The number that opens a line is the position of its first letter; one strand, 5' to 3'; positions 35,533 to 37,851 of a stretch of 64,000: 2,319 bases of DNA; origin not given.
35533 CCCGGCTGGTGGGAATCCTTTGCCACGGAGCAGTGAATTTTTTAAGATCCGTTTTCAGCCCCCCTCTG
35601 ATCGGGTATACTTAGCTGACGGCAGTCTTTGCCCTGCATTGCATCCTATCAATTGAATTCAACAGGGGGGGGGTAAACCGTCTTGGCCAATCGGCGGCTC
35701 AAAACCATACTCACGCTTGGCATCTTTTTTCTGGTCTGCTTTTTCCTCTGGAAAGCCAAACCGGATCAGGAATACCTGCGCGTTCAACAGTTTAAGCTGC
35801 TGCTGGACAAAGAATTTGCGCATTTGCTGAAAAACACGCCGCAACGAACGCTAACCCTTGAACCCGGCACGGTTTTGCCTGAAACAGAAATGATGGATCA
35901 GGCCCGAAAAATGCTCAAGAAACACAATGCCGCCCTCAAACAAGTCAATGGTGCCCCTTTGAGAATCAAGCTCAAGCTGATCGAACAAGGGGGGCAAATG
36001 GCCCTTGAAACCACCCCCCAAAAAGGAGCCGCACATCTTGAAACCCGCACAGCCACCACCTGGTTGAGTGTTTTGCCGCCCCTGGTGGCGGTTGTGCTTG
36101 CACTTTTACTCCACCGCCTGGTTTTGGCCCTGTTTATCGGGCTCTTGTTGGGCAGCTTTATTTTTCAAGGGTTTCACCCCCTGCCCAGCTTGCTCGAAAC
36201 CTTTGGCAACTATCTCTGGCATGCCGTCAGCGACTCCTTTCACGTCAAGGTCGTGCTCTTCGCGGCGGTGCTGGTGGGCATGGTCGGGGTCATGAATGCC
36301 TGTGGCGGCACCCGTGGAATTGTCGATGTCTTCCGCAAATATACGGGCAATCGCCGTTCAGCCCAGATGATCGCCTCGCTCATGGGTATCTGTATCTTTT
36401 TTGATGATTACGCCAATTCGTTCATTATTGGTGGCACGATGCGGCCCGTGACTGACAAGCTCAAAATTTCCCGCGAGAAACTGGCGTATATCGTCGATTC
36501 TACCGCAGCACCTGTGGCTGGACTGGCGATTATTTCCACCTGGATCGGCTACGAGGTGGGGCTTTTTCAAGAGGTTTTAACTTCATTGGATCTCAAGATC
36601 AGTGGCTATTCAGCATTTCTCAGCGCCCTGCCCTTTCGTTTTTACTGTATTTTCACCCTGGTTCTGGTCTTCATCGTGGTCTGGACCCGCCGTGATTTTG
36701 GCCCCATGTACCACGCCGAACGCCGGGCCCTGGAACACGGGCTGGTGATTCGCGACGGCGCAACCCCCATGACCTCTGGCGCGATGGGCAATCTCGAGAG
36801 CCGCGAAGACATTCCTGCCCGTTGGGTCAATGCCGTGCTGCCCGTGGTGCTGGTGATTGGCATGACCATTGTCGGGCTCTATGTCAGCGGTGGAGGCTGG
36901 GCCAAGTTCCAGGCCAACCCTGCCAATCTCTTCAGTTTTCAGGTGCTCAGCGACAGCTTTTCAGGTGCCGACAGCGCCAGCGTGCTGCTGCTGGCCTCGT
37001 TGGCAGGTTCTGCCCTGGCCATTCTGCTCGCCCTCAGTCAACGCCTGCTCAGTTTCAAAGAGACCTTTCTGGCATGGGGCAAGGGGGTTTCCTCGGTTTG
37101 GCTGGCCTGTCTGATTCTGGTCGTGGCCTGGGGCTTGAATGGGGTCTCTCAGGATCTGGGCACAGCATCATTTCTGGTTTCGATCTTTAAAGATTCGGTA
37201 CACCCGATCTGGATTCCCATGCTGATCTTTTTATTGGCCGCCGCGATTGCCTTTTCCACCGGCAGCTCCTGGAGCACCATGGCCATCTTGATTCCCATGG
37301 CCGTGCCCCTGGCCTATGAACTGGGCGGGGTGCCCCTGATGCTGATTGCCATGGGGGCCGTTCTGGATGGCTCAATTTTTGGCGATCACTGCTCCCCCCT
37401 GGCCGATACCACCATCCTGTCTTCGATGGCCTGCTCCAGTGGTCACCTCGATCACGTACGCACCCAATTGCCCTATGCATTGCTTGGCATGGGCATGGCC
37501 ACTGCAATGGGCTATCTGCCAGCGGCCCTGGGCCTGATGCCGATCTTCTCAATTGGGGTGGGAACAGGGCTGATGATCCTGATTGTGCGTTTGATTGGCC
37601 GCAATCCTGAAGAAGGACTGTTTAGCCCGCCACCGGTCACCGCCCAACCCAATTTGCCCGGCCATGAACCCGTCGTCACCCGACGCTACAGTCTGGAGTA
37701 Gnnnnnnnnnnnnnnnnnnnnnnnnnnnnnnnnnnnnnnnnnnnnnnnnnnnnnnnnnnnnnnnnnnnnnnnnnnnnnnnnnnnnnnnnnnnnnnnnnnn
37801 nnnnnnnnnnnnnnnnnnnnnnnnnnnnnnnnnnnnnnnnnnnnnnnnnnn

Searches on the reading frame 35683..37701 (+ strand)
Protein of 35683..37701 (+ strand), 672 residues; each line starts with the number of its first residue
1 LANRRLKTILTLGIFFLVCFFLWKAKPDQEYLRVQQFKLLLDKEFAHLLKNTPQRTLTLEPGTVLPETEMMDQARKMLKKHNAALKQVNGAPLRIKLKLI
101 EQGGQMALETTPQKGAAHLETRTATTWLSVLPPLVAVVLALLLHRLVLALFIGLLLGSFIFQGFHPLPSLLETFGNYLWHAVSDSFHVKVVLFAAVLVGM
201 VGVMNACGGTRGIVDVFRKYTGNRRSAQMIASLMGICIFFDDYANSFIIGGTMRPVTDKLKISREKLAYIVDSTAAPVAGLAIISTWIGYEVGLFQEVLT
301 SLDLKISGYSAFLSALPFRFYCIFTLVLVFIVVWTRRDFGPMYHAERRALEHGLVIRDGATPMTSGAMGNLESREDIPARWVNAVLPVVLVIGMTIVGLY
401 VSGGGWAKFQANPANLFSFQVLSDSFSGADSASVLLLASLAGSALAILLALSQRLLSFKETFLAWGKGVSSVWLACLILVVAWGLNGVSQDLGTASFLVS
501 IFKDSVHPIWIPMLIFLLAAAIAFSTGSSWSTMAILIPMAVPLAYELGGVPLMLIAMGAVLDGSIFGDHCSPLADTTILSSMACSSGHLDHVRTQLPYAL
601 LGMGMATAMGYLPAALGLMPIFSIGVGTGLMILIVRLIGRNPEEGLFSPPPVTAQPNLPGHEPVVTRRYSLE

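Call 78: search_protein_families(library=pfam, proteins=[window:35683-37701:+], max_evalue=0.00001)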
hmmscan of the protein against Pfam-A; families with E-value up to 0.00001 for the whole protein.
window:35683-37701:+ (672 aa): 1 family
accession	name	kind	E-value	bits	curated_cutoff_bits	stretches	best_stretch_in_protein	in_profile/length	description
PF03553.21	Na_H_antiporter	-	1.9e-58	198.5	23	1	283-608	6-295/303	Na+/H+ antiporter family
